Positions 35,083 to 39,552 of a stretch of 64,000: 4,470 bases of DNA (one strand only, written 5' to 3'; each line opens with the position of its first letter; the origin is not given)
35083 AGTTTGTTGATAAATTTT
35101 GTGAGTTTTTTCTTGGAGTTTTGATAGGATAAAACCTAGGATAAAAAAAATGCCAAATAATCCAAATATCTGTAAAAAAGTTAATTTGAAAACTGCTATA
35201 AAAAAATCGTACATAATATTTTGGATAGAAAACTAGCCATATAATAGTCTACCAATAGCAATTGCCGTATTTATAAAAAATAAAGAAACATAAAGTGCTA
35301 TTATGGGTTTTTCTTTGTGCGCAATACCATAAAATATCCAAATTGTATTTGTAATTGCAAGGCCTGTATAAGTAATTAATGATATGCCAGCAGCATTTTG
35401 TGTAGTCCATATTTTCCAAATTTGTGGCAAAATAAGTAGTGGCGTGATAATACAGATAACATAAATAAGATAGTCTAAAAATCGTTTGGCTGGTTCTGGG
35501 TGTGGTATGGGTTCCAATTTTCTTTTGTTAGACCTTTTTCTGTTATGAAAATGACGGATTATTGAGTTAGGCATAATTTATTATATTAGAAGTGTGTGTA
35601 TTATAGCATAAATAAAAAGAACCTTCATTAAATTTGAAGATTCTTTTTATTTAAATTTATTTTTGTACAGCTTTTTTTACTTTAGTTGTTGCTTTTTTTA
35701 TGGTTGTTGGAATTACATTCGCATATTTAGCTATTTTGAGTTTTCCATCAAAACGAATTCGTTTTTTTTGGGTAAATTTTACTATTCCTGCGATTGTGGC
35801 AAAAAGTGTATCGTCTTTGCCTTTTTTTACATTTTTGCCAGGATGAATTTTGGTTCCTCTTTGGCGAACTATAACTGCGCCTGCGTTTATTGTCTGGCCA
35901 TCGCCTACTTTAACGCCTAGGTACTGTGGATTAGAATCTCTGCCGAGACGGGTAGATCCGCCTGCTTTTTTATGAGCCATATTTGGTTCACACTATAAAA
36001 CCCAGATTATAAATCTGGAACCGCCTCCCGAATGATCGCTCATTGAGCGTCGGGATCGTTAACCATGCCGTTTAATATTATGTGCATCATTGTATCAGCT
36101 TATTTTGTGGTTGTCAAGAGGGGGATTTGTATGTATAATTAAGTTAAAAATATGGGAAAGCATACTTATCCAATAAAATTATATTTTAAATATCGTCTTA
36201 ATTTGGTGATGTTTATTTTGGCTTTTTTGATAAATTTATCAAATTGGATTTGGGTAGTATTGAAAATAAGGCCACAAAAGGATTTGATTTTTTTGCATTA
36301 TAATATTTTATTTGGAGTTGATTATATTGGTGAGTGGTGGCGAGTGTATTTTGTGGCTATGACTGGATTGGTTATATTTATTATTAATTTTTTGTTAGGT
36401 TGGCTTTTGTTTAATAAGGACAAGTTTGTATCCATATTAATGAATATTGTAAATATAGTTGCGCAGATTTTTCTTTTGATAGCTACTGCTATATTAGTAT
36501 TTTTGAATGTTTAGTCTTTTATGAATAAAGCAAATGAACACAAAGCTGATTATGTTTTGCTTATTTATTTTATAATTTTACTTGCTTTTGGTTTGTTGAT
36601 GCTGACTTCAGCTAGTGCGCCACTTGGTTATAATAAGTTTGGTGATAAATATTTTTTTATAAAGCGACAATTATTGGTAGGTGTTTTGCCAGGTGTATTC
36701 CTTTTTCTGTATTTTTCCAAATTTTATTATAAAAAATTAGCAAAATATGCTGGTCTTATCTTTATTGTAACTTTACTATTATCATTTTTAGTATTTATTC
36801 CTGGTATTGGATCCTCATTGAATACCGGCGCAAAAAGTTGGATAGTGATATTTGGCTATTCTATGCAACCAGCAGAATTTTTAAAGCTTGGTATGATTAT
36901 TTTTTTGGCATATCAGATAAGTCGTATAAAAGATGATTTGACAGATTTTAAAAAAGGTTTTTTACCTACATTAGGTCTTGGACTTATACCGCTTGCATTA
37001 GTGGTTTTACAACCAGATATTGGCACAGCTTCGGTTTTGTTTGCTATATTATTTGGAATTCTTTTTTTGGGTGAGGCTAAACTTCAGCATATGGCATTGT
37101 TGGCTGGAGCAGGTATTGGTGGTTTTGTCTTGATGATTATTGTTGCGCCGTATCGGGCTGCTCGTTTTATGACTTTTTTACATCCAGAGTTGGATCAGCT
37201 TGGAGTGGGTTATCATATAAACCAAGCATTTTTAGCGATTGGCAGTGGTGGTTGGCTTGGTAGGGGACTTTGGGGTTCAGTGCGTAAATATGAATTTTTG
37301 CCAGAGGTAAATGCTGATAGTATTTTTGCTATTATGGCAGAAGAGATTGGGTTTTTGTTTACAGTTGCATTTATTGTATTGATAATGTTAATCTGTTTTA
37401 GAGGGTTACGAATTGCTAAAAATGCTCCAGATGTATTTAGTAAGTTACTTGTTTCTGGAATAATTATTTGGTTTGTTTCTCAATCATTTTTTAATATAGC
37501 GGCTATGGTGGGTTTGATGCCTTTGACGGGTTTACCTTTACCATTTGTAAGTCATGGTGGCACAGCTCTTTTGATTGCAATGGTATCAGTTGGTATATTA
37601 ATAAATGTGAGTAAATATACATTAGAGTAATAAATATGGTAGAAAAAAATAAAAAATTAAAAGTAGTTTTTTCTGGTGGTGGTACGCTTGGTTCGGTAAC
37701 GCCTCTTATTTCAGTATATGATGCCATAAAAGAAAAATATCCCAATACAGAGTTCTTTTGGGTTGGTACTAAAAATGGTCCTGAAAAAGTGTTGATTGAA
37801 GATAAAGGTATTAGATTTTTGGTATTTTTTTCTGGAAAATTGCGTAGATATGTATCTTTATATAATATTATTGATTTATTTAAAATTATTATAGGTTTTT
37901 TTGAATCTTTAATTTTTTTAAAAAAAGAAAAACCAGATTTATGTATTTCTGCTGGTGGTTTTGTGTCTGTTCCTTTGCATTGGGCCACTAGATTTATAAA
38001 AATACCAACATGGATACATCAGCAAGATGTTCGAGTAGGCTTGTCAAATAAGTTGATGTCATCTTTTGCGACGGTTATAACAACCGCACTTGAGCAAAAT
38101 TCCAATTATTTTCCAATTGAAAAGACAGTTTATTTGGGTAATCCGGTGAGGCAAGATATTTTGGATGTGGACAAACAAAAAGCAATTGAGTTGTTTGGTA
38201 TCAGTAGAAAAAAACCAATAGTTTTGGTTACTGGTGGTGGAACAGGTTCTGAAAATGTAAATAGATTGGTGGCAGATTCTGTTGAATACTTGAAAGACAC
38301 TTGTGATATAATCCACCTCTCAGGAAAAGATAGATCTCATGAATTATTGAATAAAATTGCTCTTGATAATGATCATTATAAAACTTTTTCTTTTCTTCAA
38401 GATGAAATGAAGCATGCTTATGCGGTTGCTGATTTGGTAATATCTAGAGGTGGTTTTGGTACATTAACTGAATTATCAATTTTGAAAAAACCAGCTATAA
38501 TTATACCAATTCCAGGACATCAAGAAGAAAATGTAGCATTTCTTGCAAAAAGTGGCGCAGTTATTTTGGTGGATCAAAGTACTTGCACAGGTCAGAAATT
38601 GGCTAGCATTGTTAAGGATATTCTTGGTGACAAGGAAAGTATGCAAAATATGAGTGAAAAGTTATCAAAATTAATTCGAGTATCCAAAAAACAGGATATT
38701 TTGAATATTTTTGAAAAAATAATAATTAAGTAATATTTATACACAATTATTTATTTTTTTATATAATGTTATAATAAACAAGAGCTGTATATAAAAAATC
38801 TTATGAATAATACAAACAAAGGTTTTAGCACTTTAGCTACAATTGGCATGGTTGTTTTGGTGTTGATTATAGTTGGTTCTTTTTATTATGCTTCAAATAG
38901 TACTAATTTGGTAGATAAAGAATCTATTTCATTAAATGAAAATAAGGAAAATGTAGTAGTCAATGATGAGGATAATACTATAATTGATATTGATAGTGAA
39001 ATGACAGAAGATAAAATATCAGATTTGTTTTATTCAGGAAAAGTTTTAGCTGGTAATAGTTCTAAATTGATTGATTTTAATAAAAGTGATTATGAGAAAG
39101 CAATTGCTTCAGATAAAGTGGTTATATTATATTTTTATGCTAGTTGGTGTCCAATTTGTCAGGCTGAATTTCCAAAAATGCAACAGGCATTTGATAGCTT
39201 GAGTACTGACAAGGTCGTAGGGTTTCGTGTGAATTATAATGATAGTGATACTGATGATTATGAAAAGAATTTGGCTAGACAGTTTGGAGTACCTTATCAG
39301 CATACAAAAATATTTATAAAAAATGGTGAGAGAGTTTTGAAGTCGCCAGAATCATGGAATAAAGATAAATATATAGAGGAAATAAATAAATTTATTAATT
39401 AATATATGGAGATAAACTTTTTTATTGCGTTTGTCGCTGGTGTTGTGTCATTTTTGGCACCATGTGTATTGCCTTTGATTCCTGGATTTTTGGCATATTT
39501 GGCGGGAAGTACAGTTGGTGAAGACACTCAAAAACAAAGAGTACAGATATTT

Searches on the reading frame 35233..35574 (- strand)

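Call 60: search_protein_families(library=pfam, proteins=[window:35233-35574:-], max_evalue=0.00001)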
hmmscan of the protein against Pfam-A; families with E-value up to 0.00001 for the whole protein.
window:35233-35574:- (113 aa): 1 family
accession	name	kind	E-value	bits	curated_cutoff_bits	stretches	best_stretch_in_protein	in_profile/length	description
PF04193.19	PQ-loop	-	3.5e-07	30.3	22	1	34-88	3-57/61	PQ loop repeat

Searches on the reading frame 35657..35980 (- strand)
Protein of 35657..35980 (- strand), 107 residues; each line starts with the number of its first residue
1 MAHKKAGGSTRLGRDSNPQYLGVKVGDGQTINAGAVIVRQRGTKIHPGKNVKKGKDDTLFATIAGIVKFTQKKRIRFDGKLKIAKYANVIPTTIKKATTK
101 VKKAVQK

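Call 60: search_protein_families(library=pfam, proteins=[window:35657-35980:-], max_evalue=0.00001)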
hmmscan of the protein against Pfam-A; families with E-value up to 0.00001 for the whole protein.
window:35657-35980:- (107 aa): 1 family
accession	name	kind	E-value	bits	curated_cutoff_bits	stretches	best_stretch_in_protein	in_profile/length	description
PF01016.24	Ribosomal_L27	-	2.2e-33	114.6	20.5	1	2-74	1-73/79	Ribosomal L27 protein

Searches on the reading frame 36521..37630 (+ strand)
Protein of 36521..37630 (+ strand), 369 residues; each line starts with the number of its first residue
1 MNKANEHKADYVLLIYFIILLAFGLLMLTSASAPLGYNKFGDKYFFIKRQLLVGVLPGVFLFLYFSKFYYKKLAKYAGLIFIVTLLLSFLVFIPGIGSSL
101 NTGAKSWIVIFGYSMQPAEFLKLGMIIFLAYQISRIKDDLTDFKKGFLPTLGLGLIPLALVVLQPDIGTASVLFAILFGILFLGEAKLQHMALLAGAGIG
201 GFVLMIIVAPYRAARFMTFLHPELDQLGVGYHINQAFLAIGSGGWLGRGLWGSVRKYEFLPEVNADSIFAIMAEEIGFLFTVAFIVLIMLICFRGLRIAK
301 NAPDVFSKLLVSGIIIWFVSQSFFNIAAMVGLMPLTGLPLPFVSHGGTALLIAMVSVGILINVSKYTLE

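Call 60: search_protein_families(library=pfam, proteins=[window:36521-37630:+], max_evalue=0.00001)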
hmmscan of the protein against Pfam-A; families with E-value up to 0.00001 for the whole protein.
window:36521-37630:+ (369 aa): 1 family
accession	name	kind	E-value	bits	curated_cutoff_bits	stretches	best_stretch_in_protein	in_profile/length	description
PF01098.24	FTSW_RODA_SPOVE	-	2.1e-91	307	26.4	1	13-367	3-354/356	Cell cycle protein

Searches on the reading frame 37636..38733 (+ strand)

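Call 60: search_protein_families(library=pfam, proteins=[window:37636-38733:+], max_evalue=0.00001)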
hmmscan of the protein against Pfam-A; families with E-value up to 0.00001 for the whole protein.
window:37636-38733:+ (365 aa): 2 families
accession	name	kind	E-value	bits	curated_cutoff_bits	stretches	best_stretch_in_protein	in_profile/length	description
PF04101.22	Glyco_tran_28_C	-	3.5e-31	108.9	22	1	195-343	1-154/166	Glycosyltransferase family 28 C-terminal domain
PF03033.26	Glyco_transf_28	-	1.3e-25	90.5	26.2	1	10-148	1-137/139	Glycosyltransferase family 28 N-terminal domain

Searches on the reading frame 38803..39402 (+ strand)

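Call 60: search_protein_families(library=pfam, proteins=[window:38803-39402:+], max_evalue=0.00001)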
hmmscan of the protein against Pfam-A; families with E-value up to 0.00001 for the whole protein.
window:38803-39402:+ (199 aa): 2 families
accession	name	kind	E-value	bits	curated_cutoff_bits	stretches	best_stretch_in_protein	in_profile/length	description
PF00085.26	Thioredoxin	-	8.8e-11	42.2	23.5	1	91-195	4-102/103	Thioredoxin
PF00578.27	AhpC-TSA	-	5.1e-09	36.6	26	1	95-149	21-71/124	AhpC/TSA family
